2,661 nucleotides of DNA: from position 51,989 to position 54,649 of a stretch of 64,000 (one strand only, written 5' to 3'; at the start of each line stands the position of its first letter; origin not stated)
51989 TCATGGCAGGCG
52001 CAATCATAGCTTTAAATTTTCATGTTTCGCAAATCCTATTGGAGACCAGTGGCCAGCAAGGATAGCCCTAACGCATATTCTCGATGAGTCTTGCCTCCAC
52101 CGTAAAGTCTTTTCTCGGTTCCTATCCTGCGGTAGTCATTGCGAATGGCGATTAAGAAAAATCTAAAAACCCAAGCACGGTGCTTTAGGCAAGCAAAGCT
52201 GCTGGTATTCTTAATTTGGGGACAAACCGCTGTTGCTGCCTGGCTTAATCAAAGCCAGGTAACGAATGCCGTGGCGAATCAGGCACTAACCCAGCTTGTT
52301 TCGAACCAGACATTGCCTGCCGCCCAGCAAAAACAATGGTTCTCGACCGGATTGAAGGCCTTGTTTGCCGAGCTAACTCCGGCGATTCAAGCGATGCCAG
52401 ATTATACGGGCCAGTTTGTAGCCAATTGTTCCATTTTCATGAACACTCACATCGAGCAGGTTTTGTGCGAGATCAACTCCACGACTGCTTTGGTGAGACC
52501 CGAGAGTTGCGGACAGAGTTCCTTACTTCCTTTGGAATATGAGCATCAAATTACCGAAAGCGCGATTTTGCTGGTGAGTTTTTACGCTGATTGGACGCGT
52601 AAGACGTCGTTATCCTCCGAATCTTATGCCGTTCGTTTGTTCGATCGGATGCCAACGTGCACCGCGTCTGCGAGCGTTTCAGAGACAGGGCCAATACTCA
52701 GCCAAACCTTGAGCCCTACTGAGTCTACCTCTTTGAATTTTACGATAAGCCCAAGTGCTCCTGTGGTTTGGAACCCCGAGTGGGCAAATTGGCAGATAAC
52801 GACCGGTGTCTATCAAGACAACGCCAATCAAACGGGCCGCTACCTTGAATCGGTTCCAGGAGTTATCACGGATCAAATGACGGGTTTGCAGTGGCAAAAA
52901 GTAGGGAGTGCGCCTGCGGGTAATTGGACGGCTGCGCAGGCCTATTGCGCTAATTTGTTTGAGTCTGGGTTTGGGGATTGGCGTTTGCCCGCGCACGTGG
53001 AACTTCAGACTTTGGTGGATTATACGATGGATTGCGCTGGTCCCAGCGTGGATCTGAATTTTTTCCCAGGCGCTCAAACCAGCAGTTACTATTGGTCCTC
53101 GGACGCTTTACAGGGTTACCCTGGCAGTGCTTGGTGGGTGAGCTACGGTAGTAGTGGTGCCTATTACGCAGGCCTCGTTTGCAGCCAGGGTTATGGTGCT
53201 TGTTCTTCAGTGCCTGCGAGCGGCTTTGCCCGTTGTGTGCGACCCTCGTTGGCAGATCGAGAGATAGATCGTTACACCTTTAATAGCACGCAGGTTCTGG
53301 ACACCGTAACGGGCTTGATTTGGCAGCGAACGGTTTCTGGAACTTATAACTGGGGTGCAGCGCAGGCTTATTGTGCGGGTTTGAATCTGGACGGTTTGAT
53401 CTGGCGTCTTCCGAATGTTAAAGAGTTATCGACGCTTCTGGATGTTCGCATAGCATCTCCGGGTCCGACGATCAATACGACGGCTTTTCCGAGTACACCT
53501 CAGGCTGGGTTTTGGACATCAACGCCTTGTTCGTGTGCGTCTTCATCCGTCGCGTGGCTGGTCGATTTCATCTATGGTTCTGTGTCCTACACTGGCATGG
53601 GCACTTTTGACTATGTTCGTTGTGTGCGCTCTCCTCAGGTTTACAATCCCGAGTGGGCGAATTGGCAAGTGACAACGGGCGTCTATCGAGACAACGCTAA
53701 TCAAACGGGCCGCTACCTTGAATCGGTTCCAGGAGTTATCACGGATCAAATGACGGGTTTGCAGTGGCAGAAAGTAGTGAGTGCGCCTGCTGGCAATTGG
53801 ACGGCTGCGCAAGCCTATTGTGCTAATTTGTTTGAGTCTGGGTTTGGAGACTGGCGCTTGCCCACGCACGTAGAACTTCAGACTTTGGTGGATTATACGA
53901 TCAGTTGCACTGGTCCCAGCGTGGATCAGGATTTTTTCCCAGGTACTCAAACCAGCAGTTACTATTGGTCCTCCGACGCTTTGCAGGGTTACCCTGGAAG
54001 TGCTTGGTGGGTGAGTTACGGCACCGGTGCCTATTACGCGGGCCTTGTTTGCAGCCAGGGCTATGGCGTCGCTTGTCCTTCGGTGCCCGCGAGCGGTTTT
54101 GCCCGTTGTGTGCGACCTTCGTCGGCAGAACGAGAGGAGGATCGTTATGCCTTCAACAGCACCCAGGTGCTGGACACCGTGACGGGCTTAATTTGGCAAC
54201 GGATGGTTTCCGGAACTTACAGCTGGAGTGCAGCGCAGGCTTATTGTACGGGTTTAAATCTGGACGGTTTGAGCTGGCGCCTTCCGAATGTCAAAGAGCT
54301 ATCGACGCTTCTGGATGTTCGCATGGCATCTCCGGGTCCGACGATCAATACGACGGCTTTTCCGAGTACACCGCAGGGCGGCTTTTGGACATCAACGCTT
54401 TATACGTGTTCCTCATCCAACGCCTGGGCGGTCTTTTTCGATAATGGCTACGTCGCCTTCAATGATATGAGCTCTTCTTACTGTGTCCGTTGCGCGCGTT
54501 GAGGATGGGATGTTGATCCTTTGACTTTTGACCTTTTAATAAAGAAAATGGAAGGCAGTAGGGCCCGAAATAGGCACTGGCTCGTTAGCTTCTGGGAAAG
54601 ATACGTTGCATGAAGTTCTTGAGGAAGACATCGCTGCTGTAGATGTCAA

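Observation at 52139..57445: Two tandem paralogous giant DUF1566 proteins with ~870-bp near-identical internal duplications and hypervariable tips on alternate domains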

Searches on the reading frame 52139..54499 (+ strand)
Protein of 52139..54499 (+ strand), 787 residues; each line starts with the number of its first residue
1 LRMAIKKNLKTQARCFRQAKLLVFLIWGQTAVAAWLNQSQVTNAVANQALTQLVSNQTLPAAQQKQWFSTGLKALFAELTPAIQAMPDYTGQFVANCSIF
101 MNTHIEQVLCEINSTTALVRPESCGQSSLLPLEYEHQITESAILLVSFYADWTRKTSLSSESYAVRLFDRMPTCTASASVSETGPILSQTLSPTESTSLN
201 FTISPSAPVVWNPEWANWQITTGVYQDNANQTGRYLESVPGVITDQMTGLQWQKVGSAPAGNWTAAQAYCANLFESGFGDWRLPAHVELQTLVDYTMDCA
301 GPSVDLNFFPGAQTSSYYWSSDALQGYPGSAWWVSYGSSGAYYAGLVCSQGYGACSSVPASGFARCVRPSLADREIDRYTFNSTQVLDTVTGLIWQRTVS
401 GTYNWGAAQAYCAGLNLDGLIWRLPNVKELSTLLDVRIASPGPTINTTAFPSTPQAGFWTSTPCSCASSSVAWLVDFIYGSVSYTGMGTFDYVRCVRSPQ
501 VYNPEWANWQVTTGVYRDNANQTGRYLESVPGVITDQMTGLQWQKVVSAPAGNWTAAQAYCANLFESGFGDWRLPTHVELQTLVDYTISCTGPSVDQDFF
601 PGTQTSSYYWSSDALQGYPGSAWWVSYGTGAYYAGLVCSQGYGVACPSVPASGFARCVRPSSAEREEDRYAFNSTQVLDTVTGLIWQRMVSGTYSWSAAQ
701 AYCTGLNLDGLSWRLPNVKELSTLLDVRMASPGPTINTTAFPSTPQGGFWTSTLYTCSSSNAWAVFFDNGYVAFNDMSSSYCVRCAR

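Call 10: search_protein_families(library=pfam, proteins=[window:52139-54499:+], max_evalue=0.01)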
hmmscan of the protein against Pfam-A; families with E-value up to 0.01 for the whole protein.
window:52139-54499:+ (787 aa): 1 family
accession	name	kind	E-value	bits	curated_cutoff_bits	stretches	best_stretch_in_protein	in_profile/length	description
PF07603.17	Lcl_C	-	1.2e-102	338.8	34.9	4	677-787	3-117/117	Lcl C-terminal domain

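Call 23: list_cluster_members(proteins=[window:52139-54499:+, window:54905-57442:+, window:2643-4043:+, window:5618-6073:+, window:4074-5618:+])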
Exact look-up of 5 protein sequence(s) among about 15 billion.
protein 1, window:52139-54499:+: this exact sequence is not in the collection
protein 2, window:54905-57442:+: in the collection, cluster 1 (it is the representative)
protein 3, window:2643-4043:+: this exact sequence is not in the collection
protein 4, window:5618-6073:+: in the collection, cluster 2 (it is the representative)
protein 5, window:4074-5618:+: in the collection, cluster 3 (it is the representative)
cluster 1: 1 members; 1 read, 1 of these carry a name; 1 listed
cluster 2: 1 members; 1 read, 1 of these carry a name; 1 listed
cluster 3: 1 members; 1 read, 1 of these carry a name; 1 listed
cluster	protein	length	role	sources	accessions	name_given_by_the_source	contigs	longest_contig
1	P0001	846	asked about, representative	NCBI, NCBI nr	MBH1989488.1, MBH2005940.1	MAG: DUF1566 domain-containing protein [Myxococcaceae bacterium] | DUF1566 domain-containing protein [Myxococcaceae bacterium]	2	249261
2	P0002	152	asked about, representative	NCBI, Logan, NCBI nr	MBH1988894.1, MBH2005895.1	MAG: DUF1566 domain-containing protein [Myxococcaceae bacterium] | DUF1566 domain-containing protein [Myxococcaceae bacterium]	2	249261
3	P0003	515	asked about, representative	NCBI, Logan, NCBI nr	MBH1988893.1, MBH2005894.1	MAG: group II intron reverse transcriptase domain-containing protein [Myxococcaceae ... | group II intron reverse transcriptase domain-containing protein [Myxococcaceae bacterium]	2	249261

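Call 37: list_cluster_members(proteins=[window:52145-54499:+, window:2649-4043:+])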
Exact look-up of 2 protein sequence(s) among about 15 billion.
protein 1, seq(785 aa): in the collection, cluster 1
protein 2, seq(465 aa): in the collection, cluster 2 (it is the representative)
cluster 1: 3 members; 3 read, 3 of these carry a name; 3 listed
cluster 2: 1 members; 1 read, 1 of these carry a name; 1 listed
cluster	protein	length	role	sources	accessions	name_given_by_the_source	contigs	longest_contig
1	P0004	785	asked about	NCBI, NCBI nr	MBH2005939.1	MAG: DUF1566 domain-containing protein [Myxococcaceae bacterium] | DUF1566 domain-containing protein [Myxococcaceae bacterium]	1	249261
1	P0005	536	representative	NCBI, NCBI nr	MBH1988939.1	MAG: DUF1566 domain-containing protein, partial [Myxococcaceae bacterium] | DUF1566 domain-containing protein [Myxococcaceae bacterium]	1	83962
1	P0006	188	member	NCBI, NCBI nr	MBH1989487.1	MAG: DUF1566 domain-containing protein, partial [Myxococcaceae bacterium] | DUF1566 domain-containing protein [Myxococcaceae bacterium]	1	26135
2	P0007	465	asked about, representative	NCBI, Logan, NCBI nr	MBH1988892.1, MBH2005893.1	MAG: DUF1566 domain-containing protein [Myxococcaceae bacterium] | DUF1566 domain-containing protein [Myxococcaceae bacterium]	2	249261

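Call 83: search_protein_families(library=ncbifam, proteins=[window:52139-54499:+], max_evalue=0.001)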
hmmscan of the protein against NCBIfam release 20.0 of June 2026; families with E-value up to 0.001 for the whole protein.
window:52139-54499:+ (787 aa): 2 families
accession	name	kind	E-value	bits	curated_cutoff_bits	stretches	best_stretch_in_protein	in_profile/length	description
NF047850.1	Lsa25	exception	5.3e-19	68.9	260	0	559-615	120-170/207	surface adhesin Lsa25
NF052322.1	FimD_tip_adhes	equivalog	4e-08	32.5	170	0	552-614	573-635/664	fimbrial tip adhesin FimD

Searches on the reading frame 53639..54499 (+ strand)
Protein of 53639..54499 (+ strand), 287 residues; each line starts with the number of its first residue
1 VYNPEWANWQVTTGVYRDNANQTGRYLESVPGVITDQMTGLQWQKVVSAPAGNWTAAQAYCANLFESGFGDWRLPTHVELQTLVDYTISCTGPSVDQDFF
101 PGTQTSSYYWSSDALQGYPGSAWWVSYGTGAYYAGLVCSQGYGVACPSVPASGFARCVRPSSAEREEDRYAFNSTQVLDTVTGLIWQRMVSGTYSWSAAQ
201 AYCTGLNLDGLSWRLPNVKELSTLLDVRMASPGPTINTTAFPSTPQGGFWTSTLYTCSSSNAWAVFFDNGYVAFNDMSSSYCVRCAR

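Call 40: find_homologous_proteins(query=window:53639-54499:+, max_evalue=1e-10)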
Query window:53639-54499:+ (287 aa): 348 proteins with E <= 1e-10 among 1205 candidates; the best 120 are listed.
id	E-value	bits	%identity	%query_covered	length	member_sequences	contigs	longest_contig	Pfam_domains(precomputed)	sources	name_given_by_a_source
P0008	2.0e-114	400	59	76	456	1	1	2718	PF07603.18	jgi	jgi:hypothetical protein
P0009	2.6e-104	367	72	77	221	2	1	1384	PF07603.18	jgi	jgi:hypothetical protein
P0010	6.1e-93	329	55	100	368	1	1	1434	PF07603.18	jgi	jgi:hypothetical protein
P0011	9.1e-74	266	39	98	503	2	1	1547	PF07603.18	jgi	jgi:hypothetical protein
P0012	6.1e-72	260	47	100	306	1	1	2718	PF07603.18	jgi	jgi:hypothetical protein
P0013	2.8e-55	206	34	98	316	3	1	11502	PF07603.18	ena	-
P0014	2.6e-49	186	41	100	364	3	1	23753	PF07603.18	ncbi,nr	ncbi:MAG: DUF1566 domain-containing protein [Myxococcaceae bacterium]|nr:DUF1566 domain-containing p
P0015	1.3e-44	171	39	89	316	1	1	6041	PF07603.18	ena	-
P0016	1.1e-42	164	39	98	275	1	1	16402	PF07603.18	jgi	jgi:hypothetical protein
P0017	1.3e-42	164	40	98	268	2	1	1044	PF07603.18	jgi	jgi:hypothetical protein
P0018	1.4e-42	164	35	89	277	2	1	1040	PF07603.18,PF03781.23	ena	-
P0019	1.9e-42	163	37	91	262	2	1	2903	PF07603.18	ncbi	-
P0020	1.1e-41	161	40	89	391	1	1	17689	PF26707.1,PF07603.18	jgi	jgi:hypothetical protein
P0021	1.3e-41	161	40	71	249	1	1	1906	PF07603.18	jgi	jgi:hypothetical protein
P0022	3.4e-41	159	40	89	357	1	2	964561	PF26707.1,PF07603.18,PF05689.19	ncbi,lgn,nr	ncbi:MAG TPA: DUF1566 domain-containing protein [Polyangiaceae bacterium]|nr:DUF1566 domain-containi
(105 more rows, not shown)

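Call 49: predict_structure(alignment_id=A2)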
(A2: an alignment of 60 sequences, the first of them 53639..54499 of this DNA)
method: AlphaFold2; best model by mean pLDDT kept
length: 287 residues; sequences in the alignment: 60
mean_pLDDT: 84.0   pTM: 0.85
mean pLDDT of the five models: 84.0, 83.5, 83.4, 83.3, 82.9
residues with pLDDT >= 90: 154; 70-90: 83; 50-70: 32; < 50: 18
segments of 3 or more residues with pLDDT < 50: 1-5, 10-15, 130-132
pLDDT, mean of each block of 10 residues (from residue 1): 42 46 81 90 91 89 95 91 85 88 88 82 78 59 56 88 73 95 91 97 94 93 86 89 96 92 92 95 97
secondary structure, 60 per line:
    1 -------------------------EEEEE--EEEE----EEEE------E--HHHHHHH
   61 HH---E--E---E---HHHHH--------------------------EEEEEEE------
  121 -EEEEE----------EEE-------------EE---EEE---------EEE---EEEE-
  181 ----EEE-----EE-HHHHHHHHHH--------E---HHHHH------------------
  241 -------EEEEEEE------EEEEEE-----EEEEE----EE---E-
elements in order: E26-30 E33-36 E41-44 H54-62 H77-81 E108-114 E122-126 E137-139 E158-160 E170-172 E176-179 E185-187 H196-205 H218-222 E248-254 E261-266 E272-276

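Call 51: fold_search(model_id=the predicted structure, library=pdb)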
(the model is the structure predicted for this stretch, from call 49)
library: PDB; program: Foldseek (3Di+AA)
matches with E <= 10: 263; with E <= 0.001: 8
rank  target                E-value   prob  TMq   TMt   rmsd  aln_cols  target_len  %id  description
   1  5ao6_A                2.5e-05  0.99  0.28  0.21  13.2       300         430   13  Endo180 D1-4, trigonal form (released 2015-10-28)
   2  8q4e_A                6.8e-05  1.00  0.29  0.58   5.6       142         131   20  Structure of Legionella pneumophila Lcl C-terminal domain (released 2023-12-27)
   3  5ao6_B                1.2e-04  0.97  0.28  0.21  13.2       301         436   11  Endo180 D1-4, trigonal form (released 2015-10-28)
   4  5ao5_A                2.0e-04  0.97  0.30  0.22  11.9       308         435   12  Endo180 D1-4, monoclinic form (released 2015-10-28)
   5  5ew6_A                2.7e-04  0.97  0.29  0.21  12.5       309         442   12  Structure of ligand binding region of uPARAP at pH 7.4 without calcium (released 2016-08-10)
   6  5ao5_B                3.5e-04  0.91  0.27  0.20  13.5       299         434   12  Endo180 D1-4, monoclinic form (released 2015-10-28)
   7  8k8h                  5.3e-04  0.96  0.30  0.18  12.1       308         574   13  Crystal structure of the CysR-CTLD3 fragment of human DEC205 (released 2024-02-28)
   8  8hbc_A                9.7e-04  0.94  0.30  0.19  11.7       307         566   12  Crystal structure of the CysR-CTLD3 fragment of human DEC205 (released 2023-11-01)
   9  6ino_B                1.1e-03  0.92  0.30  0.22  12.2       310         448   10  Crystal structure of the CysR-CTLD2 fragment of human MR at acidic pH (pH 4.6) (released 2019-09-18)
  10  6ioe_A                1.2e-03  0.93  0.32  0.22  11.9       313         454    9  Crystal structure of the CysR-CTLD2 fragment of human MR at basic pH (pH 8.5) (released 2019-09-18)
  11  5e4k                  1.4e-03  0.84  0.27  0.20  13.2       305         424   11  Structure of ligand binding region of uPARAP at pH 7.4 (released 2016-08-10)
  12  5xts                  1.9e-03  0.80  0.27  0.20  13.2       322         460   11  Crystal structure of the CysR-CTLD3 fragment of human MR at basic/neutral pH (released 2017-12-27)
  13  7qsr_A                2.2e-03  0.84  0.29  0.09  13.0       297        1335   11  CryoEM structure of the Ectodomain of Human PLA2R (released 2022-07-20)
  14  6inu_A                2.2e-03  0.82  0.28  0.20  12.7       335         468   10  Crystal structure of the CysR-CTLD2 fragment of human MR at acidic pH (pH 4.6) (released 2019-09-18)
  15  6inu_B                2.7e-03  0.80  0.29  0.22  12.4       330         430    9  Crystal structure of the CysR-CTLD2 fragment of human MR at acidic pH (pH 4.6) (released 2019-09-18)
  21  8oks_B                8.0e-03  1.00  0.27  0.64   4.8       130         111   10  Crystal structure of Bdellovibrio bacteriovorus Bd2740 C-terminal domain (released 2023-10-25)
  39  8oks_A                2.2e-02  0.99  0.27  0.64   6.4       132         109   11  Crystal structure of Bdellovibrio bacteriovorus Bd2740 C-terminal domain (released 2023-10-25)
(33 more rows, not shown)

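Call 52: search_solved_structures(query=window:53639-54499:+, max_evalue=1)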
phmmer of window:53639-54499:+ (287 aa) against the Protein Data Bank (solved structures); distinct sequences matched with E-value up to 1: 0.
